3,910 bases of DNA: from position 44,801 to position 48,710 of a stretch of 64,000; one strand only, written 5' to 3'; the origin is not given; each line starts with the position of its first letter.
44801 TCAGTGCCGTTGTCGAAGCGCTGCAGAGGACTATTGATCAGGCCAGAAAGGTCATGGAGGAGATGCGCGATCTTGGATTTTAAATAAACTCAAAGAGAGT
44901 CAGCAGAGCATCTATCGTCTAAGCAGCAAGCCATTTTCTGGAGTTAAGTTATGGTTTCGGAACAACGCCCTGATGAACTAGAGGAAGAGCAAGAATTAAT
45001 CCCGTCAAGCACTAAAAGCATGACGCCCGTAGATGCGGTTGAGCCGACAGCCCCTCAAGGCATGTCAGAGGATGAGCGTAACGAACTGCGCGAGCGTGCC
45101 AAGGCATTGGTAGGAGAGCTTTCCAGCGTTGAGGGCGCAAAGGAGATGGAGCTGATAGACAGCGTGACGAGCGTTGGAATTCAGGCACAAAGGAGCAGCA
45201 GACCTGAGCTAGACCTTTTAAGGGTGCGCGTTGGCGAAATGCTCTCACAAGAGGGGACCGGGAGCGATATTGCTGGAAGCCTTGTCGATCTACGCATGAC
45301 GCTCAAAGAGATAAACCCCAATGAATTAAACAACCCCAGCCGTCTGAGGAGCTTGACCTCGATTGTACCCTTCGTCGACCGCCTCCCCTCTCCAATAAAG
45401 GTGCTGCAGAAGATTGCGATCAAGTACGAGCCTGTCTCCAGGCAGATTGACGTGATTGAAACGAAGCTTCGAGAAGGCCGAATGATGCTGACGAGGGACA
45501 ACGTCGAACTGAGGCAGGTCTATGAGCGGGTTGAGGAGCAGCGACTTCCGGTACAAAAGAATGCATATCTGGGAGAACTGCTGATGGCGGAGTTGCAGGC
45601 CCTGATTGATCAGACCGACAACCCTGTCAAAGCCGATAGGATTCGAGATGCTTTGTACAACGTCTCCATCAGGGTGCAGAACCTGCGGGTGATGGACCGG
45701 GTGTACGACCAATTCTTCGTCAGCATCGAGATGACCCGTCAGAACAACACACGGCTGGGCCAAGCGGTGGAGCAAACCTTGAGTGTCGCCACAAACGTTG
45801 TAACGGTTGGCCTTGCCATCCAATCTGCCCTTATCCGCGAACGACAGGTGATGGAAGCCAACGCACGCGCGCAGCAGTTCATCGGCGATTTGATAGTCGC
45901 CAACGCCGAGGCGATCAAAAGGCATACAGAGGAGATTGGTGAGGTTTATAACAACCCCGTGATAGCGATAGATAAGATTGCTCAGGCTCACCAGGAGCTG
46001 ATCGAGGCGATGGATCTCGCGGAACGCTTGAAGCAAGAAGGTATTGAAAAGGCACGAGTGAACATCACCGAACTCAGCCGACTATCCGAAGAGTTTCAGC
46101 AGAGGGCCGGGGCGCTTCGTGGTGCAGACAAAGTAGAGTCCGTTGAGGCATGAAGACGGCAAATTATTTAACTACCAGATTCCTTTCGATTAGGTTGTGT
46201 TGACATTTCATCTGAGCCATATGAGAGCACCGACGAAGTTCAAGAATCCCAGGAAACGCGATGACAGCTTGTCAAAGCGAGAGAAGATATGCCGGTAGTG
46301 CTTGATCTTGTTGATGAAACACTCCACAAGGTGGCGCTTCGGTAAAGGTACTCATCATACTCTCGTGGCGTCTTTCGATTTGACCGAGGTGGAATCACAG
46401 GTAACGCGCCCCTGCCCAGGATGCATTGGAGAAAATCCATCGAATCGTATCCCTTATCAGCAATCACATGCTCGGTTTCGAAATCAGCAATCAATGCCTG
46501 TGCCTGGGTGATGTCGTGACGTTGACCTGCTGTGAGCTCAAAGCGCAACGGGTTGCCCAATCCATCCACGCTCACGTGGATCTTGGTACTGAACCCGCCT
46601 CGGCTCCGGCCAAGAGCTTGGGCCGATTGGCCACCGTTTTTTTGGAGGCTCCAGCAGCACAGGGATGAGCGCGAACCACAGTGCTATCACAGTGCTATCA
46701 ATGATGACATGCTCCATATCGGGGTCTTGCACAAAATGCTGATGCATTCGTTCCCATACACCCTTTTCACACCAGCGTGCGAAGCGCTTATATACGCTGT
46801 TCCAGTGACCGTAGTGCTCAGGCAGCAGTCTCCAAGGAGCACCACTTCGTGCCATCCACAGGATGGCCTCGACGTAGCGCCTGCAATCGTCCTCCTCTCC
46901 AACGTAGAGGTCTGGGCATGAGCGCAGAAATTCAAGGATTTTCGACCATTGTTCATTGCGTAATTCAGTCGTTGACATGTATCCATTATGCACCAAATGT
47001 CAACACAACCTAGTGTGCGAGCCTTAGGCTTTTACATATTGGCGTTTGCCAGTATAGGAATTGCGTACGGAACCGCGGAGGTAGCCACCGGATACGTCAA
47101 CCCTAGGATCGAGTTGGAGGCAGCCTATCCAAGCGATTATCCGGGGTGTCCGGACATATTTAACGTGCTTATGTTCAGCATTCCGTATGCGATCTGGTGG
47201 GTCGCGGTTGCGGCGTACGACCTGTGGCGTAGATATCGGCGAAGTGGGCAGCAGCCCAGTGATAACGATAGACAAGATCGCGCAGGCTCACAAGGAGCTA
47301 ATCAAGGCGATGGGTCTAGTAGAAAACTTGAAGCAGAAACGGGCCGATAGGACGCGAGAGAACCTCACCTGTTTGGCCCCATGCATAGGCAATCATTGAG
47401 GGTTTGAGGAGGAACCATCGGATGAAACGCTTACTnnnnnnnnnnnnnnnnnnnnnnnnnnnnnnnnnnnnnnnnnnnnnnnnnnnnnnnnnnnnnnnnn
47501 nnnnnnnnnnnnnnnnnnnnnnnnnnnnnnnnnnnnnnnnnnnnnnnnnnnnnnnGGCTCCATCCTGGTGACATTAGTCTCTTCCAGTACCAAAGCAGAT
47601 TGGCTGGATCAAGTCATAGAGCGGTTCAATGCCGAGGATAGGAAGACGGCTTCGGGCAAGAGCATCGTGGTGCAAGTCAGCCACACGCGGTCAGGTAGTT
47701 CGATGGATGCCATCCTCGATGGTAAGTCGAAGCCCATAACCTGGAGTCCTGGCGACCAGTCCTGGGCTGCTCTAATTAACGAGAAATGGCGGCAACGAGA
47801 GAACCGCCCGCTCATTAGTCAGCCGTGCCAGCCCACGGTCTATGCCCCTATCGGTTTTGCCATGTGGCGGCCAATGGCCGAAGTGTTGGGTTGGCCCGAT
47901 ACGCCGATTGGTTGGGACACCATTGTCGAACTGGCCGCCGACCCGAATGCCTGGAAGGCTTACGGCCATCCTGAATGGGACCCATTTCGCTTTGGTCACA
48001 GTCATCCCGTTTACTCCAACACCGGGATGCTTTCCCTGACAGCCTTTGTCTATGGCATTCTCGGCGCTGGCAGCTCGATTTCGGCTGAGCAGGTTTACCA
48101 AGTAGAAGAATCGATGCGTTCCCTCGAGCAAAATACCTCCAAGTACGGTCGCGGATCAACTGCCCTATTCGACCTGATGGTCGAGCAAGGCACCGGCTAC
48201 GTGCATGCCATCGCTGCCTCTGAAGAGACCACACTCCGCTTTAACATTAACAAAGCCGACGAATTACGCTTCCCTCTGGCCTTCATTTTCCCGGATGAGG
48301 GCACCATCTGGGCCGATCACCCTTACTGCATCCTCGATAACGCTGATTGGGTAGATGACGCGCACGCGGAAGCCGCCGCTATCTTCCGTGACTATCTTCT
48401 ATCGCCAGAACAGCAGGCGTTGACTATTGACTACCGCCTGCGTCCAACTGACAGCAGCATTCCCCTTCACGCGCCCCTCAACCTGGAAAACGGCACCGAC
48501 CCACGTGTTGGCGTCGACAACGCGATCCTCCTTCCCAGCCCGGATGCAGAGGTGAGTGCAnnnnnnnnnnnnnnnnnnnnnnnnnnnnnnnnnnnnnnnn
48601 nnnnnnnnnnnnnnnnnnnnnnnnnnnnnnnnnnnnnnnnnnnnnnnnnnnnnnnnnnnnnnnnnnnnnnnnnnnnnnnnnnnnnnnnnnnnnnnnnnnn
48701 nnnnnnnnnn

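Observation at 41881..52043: Co-oriented RHH / membrane Ser-Thr kinase / TelA-like / three membrane vWA proteins: a phosphatase-less Ter/TerY-kinase-like cluster of unknown function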

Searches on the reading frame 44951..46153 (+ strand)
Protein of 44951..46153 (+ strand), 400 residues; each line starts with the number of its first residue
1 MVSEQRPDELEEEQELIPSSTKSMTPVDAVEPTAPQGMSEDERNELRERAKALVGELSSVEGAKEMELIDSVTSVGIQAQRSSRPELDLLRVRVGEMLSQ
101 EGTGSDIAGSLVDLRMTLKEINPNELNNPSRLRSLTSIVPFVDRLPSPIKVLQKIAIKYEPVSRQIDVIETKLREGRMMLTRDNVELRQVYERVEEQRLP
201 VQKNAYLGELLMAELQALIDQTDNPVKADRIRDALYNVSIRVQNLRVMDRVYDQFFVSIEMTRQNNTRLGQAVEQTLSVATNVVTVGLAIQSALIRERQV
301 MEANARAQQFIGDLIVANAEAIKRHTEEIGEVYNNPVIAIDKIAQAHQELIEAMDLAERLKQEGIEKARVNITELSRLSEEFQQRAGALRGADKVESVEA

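Call 5: search_protein_families(library=pfam, proteins=[window:44951-46153:+], max_evalue=0.01)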
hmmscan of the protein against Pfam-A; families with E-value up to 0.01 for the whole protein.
window:44951-46153:+ (400 aa): 1 family
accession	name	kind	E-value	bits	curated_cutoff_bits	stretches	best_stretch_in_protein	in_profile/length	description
PF05816.16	TelA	-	3.7e-40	138.5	30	1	71-385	15-329/332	Toxic anion resistance protein (TelA)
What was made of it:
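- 44951..46153 (+): TelA (toxic anion resistance family), 400 aa. PF05816, E 3.7e-40, 138 bits against a cut-off of 30 (call 5).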

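Call 14: search_protein_families(library=padloc, proteins=[window:44951-46153:+], max_evalue=0.01)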
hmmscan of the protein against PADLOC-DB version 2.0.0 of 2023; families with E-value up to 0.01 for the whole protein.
window:44951-46153:+ (400 aa): 0 families

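Call 15: search_protein_families(library=ncbifam, proteins=[window:44951-46153:+], max_evalue=0.01)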
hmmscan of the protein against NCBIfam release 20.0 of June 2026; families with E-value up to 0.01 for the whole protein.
window:44951-46153:+ (400 aa): 0 families

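Call 21: find_related_loci(query=window:44951-46153:+, collection=genome_contigs, flank=10000)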
Query window:44951-46153:+ (400 aa) in genome_contigs; peptide patterns used: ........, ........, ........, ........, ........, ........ (x = any residue, [..] = any of these).
169 stretches matched a pattern, but none encodes a relative of the query by tblastn (E <= 1e-3).
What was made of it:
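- Tried and rejected: A genome_contigs scan with the single TelA protein found no relatives (call 21).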

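Call 58: search_dna_similar(query=window:44951-46153:+, collection=plasmids, mode=protein, max_rows=30, rows=spread)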
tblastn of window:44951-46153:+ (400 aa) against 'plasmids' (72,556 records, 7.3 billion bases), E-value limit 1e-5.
Records with a match: 16; places in all: 16; records where one place covers at least 80% of the query: 8.
Best place of each record, by identity: <60% 16.
By first word of the organism name: Vibrio 6; Curtobacterium 3; Bacillus 2; Alteromonas 2; Nonomuraea 1; Staphylococcus 1; Cytobacillus 1.
By predicted mobility (MOB-suite, as given by PLSDB): non-mobilizable 13; mobilizable 3.
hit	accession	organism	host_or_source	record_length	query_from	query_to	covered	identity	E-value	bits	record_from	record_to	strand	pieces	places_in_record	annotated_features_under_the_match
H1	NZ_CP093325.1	Bacillus sp. N5-665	whole organism,peat soil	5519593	38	399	91%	26.0%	5e-28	124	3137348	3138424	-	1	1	none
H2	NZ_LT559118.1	Nonomuraea gerenzanensis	-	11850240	38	376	85%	24.4%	6e-18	94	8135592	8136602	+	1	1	none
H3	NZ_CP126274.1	Curtobacterium sp. MCBD17_040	-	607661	26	376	88%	23.1%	5e-12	76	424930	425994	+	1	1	toxic anion resistance protein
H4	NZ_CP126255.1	Curtobacterium sp. MCSS17_016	-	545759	105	392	72%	26.4%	3e-12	76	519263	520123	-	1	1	toxic anion resistance protein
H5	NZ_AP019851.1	Vibrio alfacsensis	-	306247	45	381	84%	22.4%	3e-12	76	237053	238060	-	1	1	toxic anion resistance protein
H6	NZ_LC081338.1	Vibrio sp. 04Ya108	-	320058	45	381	84%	22.4%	3e-12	76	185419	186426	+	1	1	toxic anion resistance protein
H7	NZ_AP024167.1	Vibrio alfacsensis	-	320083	45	381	84%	22.4%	3e-12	76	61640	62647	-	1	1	toxic anion resistance protein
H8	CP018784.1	Curtobacterium pusillum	Zea mays,cell culture,root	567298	105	392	72%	25.9%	1e-11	74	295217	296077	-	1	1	record has no annotation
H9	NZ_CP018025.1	Alteromonas mediterranea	seawater,seawater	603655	34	382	87%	20.9%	3e-10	70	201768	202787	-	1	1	toxic anion resistance protein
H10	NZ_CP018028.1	Alteromonas mediterranea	seawater,seawater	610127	34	382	87%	20.9%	3e-10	70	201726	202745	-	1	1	toxic anion resistance protein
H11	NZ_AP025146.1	Vibrio penaeicida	Penaeus japonicus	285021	89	386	75%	23.5%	3e-11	73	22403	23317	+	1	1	toxic anion resistance protein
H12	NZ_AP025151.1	Vibrio penaeicida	Penaeus japonicus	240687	89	386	75%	23.5%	3e-11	73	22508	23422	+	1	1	toxic anion resistance protein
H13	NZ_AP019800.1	Vibrio rotiferianus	-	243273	89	386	75%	23.5%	5e-11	72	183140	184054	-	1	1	toxic anion resistance protein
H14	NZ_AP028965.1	Bacillus subtilis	soil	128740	106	385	70%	24.1%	1e-8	64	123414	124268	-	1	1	yaaN: toxic anion resistance protein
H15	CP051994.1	Staphylococcus aureus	Homo sapiens,respiratory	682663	107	394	72%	22.7%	2e-7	61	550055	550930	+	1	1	toxic anion resistance protein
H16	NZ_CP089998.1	Cytobacillus spongiae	sponge,Pure culture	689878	107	390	71%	21.2%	1e-6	59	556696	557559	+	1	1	toxic anion resistance protein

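Call 59: get_annotated_region(hit=H14, flank=3000)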
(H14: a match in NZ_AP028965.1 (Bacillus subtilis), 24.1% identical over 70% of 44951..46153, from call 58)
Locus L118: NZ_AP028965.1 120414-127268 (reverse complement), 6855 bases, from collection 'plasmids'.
description: Bacillus subtilis strain NA05 = NBRC 116153 plasmid pBSUNA05-1, complete sequence
organism: Bacillus subtilis (NCBI taxid 1423)
taxonomy: Bacteria; Bacillota; Bacilli; Bacillales; Bacillaceae; Bacillus; Bacillus subtilis
host: -; source: soil; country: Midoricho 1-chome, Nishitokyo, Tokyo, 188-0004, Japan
typing (MOB-suite, as given by PLSDB): non-mobilizable
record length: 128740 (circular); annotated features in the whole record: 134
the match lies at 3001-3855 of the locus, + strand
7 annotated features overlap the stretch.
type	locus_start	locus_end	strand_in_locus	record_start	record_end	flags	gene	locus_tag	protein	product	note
CDS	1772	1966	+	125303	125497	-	csfB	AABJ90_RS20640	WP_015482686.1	anti-sigma-G factor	-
CDS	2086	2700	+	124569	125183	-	xpaC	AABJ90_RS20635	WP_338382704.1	5-bromo-4-chloroindolyl phosphate hydrolysis family protein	-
CDS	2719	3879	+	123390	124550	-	yaaN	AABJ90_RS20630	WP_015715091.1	toxic anion resistance protein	-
CDS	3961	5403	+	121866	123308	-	yaaO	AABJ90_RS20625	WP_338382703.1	aminotransferase class I/II-fold pyridoxal phosphate-dependent enzyme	-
CDS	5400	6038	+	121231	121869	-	tmk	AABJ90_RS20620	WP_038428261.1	dTMP kinase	GO:0015949 - nucleobase-containing small molecule interconversion [Evidence IEA]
CDS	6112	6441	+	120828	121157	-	darA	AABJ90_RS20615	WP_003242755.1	cyclic di-AMP receptor DarA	-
CDS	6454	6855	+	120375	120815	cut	yaaR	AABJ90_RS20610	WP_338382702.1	YaaR family protein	-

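Call 60: get_annotated_region(hit=H1, flank=6000)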
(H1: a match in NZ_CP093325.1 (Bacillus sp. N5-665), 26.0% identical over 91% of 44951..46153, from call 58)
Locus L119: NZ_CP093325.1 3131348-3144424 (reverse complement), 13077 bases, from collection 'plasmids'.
description: Bacillus sp. N5-665 strain N5/665 plasmid p1, complete sequence
organism: Bacillus sp. N5-665 (NCBI taxid 2925318)
taxonomy: Bacteria; Bacillota; Bacilli; Bacillales; Bacillaceae; Bacillus; Bacillus sp. N5-665
host: -; source: whole organism,peat soil; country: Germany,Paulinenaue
typing (MOB-suite, as given by PLSDB): non-mobilizable
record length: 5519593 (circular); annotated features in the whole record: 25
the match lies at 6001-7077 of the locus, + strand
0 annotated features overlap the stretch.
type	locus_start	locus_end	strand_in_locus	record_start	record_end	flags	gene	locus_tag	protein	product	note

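Call 63: get_annotated_region(hit=H15, flank=2500)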
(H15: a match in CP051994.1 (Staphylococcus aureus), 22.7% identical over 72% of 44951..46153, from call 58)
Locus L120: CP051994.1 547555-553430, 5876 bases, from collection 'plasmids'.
description: Staphylococcus aureus strain ER08327.3 plasmid pER08327.3A.1, complete sequence
organism: Staphylococcus aureus (NCBI taxid 1280)
taxonomy: Bacteria; Bacillota; Bacilli; Bacillales; Staphylococcaceae; Staphylococcus; Staphylococcus aureus
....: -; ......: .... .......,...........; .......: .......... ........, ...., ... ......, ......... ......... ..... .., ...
typing (MOB-suite, as given by PLSDB): non-mobilizable
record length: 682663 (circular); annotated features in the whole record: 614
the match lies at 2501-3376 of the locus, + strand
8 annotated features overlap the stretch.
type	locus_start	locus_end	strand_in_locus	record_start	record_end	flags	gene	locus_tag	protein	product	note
CDS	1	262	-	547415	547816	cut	msa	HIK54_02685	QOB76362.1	sarA expression modulator protein Msa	-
CDS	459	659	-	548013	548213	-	-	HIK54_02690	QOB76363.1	cold-shock protein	-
CDS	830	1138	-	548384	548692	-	-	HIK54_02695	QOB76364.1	DUF1033 family protein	-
CDS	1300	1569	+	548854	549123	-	-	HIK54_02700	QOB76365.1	acylphosphatase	-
CDS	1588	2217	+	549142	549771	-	-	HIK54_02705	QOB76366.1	5-bromo-4-chloroindolyl phosphate hydrolase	-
CDS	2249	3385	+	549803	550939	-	-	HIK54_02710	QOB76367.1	toxic anion resistance protein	-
CDS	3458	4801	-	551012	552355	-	brnQ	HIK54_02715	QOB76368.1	branched-chain amino acid transport system II carrier protein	-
CDS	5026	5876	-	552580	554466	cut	-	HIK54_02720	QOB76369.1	nitric oxide reductase activation protein NorD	-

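Call 64: get_annotated_region(hit=H16, flank=2500)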
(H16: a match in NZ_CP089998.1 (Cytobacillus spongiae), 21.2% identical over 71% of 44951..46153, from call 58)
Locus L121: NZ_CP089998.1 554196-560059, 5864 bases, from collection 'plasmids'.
description: Cytobacillus spongiae strain CY-G plasmid unnamed, complete sequence
organism: Cytobacillus spongiae (NCBI taxid 2901381)
taxonomy: Bacteria; Bacillota; Bacilli; Bacillales; Bacillaceae; Cytobacillus; Cytobacillus spongiae
host: -; source: sponge,Pure culture; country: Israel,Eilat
typing (MOB-suite, as given by PLSDB): non-mobilizable
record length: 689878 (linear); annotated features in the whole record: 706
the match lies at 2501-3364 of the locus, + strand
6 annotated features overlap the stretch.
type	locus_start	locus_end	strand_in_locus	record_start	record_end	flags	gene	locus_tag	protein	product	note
CDS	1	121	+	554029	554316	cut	-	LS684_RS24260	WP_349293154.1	YidC/Oxa1 family membrane protein insertase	-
CDS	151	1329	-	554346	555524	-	-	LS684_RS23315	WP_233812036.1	D-alanyl-D-alanine carboxypeptidase family protein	-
CDS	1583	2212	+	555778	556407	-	-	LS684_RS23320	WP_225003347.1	5-bromo-4-chloroindolyl phosphate hydrolysis family protein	-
CDS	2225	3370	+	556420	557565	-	-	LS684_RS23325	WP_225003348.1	toxic anion resistance protein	-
CDS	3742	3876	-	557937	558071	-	-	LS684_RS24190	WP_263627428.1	hypothetical protein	-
CDS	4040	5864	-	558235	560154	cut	-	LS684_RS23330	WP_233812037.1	VWA domain-containing protein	-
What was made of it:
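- xpaC-telA operons seen in B. subtilis, S. aureus and Cytobacillus records (calls 59, 63, 64).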

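Call 65: get_annotated_region(hit=H3, flank=6000)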
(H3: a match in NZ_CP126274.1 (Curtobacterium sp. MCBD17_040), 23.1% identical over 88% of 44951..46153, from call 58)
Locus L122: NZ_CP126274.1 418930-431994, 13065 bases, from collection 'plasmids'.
description: Curtobacterium sp. MCBD17_040 plasmid D40, complete sequence
organism: Curtobacterium sp. MCBD17_040 (NCBI taxid 2175674)
taxonomy: Bacteria; Actinomycetota; Actinomycetes; Micrococcales; Microbacteriaceae; Curtobacterium; Curtobacterium sp. MCBD17 040
host: -; source: -; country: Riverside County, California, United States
typing (MOB-suite, as given by PLSDB): non-mobilizable
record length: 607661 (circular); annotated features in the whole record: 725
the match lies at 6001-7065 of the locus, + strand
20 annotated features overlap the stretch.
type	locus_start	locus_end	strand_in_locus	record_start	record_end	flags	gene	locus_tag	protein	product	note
CDS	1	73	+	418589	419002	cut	-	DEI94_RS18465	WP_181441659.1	NADAR family protein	-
CDS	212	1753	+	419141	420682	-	tnpB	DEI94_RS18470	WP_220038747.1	IS607 family element RNA-guided endonuclease TnpB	-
CDS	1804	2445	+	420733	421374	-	-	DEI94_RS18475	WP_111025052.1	NUDIX hydrolase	-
CDS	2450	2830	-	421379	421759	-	-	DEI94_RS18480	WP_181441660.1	HIRAN domain-containing protein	-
CDS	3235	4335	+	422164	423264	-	-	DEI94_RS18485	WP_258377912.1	DUF475 domain-containing protein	-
CDS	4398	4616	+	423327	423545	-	-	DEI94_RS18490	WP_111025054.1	hypothetical protein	-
CDS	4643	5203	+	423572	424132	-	-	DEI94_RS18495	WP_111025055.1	TerD family protein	GO:0006950 - response to stress [Evidence IEA]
CDS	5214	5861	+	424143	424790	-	-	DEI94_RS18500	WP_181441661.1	TerD family protein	GO:0006950 - response to stress [Evidence IEA]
CDS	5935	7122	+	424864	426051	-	-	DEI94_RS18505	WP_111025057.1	toxic anion resistance protein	-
CDS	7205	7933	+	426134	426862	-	-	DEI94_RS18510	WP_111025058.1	DNA methyltransferase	-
CDS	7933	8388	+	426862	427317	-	-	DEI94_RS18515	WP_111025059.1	hypothetical protein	-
CDS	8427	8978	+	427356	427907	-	-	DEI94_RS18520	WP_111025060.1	TerD family protein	-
CDS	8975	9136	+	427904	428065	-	-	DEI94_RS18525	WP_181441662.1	hypothetical protein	-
CDS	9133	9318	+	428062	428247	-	-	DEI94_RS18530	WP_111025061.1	hypothetical protein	-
CDS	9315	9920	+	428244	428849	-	-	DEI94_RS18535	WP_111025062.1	hypothetical protein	-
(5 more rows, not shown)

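Call 68: list_cluster_members(proteins=[P0035, window:44951-46153:+])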
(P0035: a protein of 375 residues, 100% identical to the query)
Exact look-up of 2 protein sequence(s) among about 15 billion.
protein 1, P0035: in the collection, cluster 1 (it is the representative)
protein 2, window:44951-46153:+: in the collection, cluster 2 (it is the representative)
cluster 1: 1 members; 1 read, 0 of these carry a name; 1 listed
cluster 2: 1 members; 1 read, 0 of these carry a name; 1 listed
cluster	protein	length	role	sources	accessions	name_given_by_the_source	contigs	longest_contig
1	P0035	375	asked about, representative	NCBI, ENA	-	-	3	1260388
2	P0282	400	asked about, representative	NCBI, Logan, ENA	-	-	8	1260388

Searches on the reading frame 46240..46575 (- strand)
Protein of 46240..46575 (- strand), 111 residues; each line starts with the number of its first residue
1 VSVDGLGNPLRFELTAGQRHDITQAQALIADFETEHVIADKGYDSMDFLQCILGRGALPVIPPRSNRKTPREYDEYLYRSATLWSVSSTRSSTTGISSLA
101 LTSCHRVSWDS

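Call 99: search_protein_families(library=pfam, proteins=[window:46240-46575:-], max_evalue=0.01)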
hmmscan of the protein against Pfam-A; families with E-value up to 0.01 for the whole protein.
window:46240-46575:- (111 aa): 1 family
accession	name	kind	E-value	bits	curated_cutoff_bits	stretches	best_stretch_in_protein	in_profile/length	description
PF01609.27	DDE_Tnp_1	-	2e-10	41.2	23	1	3-72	42-115/200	Transposase DDE domain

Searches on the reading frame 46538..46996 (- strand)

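Call 99: search_protein_families(library=pfam, proteins=[window:46538-46996:-], max_evalue=0.01)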
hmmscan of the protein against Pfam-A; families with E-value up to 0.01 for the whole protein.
window:46538-46996:- (152 aa): 1 family
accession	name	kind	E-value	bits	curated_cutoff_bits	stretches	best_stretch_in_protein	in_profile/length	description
PF13340.11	DUF4096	-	1.1e-22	80.5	34.3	1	12-85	1-76/76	Putative transposase of IS4/5 family (DUF4096)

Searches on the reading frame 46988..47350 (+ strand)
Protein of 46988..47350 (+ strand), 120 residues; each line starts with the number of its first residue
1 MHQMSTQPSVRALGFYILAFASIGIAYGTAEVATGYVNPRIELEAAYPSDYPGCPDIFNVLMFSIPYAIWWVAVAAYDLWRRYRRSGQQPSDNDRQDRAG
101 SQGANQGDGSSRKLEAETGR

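Call 5: search_protein_families(library=pfam, proteins=[window:46988-47350:+], max_evalue=0.01)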
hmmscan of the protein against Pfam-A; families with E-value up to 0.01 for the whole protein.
window:46988-47350:+ (120 aa): 1 family
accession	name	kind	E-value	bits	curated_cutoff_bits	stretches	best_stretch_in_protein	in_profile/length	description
PF23778.1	Phage_holin_2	-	0.0021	18.7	32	1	33-85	39-91/92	Putative phage holin family 2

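Call 14: search_protein_families(library=padloc, proteins=[window:46988-47350:+], max_evalue=0.01)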
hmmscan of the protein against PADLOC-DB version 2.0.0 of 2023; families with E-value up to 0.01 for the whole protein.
window:46988-47350:+ (120 aa): 0 families

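Call 15: search_protein_families(library=ncbifam, proteins=[window:46988-47350:+], max_evalue=0.01)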
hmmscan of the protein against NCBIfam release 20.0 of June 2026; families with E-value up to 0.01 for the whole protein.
window:46988-47350:+ (120 aa): 0 families

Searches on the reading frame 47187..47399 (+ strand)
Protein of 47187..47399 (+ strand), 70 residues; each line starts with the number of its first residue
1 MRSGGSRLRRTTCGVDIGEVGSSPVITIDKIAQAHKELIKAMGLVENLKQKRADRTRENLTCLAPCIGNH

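Call 5: search_protein_families(library=pfam, proteins=[window:47187-47399:+], max_evalue=0.01)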
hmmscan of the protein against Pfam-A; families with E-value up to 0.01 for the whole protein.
window:47187-47399:+ (70 aa): 0 families

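Call 20: search_protein_families(library=pfam, proteins=[window:47187-47399:+], max_evalue=10)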
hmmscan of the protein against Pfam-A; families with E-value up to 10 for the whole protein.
window:47187-47399:+ (70 aa): 1 family
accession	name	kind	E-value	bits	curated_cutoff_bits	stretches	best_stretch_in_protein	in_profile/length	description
PF05816.16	TelA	-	0.02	14.4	30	1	15-63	271-319/332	Toxic anion resistance protein (TelA)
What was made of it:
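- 47232..47399 (+): 3' relic of a second, diverged TelA gene directly upstream of vWA1. Pfam TelA E 0.02 (call 20).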

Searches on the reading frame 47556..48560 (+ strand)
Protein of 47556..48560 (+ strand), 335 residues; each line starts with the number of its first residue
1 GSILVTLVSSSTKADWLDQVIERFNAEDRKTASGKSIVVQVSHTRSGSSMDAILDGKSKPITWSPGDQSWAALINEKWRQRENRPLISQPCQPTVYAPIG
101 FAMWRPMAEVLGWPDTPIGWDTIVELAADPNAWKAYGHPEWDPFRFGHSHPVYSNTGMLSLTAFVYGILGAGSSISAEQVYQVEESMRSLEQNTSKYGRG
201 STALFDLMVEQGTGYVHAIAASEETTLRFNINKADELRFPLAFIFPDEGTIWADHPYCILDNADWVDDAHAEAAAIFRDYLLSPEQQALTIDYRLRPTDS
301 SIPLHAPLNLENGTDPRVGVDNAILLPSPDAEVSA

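Call 85: search_solved_structures(query=window:47556-48560:+, max_evalue=10)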
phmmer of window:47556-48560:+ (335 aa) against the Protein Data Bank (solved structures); distinct sequences matched with E-value up to 10: 3.
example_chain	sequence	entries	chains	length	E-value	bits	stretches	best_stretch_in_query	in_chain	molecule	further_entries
4xuo_A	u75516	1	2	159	1.1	11.6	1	172-235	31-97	Endo-1,4-beta-xylanase C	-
4x33_B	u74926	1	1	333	1.5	11.1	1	104-204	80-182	Protein ATS1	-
4d4q_A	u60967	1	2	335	1.5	11.1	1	104-204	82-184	PROTEIN ATS1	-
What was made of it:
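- Tried and rejected: phmmer of the SBP-like domain against PDB sequences found nothing (call 85).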
